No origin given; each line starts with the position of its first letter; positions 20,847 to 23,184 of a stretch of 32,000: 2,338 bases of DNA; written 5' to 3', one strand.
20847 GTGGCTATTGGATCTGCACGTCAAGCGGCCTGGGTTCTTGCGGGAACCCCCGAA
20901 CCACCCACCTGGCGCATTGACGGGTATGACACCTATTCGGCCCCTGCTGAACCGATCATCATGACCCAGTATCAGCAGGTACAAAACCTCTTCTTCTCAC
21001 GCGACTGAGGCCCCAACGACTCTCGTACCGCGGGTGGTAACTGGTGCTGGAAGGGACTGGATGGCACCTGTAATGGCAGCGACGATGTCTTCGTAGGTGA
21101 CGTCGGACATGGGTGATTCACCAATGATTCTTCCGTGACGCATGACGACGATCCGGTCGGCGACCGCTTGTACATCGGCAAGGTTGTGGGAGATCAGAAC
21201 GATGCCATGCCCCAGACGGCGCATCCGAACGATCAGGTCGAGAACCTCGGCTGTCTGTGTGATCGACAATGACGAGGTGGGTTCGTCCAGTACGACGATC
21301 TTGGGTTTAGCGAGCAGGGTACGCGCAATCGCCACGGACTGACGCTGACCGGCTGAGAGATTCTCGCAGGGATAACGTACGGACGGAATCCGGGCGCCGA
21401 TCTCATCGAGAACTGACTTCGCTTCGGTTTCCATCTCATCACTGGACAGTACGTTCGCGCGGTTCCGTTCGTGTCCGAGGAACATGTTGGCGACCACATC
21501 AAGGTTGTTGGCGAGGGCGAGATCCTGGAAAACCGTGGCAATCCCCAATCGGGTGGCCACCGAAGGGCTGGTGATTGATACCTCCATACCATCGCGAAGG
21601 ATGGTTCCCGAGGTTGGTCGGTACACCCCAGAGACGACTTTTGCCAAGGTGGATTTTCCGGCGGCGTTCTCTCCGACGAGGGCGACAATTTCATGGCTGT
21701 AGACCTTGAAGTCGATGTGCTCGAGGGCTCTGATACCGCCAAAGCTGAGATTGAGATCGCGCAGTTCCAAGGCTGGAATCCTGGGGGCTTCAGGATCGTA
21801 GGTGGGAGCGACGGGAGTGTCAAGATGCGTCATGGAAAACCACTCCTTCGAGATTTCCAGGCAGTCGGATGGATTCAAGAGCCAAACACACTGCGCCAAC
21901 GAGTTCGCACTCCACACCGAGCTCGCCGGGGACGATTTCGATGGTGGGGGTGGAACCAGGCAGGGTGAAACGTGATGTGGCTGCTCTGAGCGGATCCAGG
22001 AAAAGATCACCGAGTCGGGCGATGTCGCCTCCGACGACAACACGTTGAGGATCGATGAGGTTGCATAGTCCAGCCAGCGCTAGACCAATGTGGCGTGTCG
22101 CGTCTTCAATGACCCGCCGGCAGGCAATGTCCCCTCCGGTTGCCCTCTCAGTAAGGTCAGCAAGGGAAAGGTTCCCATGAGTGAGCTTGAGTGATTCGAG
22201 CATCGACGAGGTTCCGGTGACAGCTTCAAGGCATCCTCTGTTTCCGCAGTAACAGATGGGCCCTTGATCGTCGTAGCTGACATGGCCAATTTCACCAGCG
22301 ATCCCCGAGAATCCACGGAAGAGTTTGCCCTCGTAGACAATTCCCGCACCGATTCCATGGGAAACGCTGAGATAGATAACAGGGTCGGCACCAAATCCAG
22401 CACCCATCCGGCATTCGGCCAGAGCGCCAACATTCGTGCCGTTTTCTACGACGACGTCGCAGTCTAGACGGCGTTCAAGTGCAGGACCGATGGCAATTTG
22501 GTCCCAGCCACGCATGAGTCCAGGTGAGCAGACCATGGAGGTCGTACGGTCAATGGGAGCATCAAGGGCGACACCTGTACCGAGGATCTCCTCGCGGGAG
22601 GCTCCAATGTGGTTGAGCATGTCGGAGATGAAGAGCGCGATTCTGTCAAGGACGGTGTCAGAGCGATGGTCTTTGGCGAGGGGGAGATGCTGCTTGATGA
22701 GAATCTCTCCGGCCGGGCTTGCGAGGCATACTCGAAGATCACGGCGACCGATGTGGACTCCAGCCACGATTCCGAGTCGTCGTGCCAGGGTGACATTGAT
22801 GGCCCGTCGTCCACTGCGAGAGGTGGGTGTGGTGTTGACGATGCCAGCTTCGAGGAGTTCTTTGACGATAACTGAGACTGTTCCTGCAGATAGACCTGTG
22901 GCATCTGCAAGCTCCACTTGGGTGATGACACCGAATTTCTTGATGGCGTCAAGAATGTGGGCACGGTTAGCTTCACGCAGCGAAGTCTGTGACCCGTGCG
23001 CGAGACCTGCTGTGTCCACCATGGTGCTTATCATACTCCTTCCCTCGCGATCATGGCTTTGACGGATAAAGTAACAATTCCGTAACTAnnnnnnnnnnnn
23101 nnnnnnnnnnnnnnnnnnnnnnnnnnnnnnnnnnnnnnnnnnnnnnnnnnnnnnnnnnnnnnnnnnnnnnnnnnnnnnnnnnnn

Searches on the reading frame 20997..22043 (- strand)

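Call 13: search_protein_families(library=pfam, proteins=[window:20997-22043:-], max_evalue=0.001)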
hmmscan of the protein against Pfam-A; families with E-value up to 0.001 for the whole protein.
window:20997-22043:- (348 aa): 2 families
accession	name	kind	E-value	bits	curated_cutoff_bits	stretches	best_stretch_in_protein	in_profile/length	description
PF00005.33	ABC_tran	-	1.8e-30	106.8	25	1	107-257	1-137/137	ABC transporter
PF13304.12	AAA_21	-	3.8e-08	34.2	27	1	228-288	237-300/304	AAA domain, putative AbiEii toxin, Type IV TA system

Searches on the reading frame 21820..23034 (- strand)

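Call 24: search_protein_families(library=pfam, proteins=[window:21820-23034:-], max_evalue=0.001)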
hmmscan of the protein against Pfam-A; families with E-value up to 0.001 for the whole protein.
window:21820-23034:- (404 aa): 5 families
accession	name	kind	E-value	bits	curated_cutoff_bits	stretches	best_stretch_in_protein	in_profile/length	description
PF00480.26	ROK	-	2.6e-54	185.2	22.9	1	91-387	2-293/294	ROK family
PF13412.12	HTH_24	-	9.7e-11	41.5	21.9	1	26-66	7-47/48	Winged helix-turn-helix DNA-binding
PF12802.13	MarR_2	-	5.5e-09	36.5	27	1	24-77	7-61/61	MarR family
PF01047.28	MarR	-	1.4e-06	28.5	24.6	1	23-76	4-57/59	MarR family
PF24034.1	DUF7343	-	0.00037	20.7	27.6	1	34-69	16-51/62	Domain of unknown function (DUF7343)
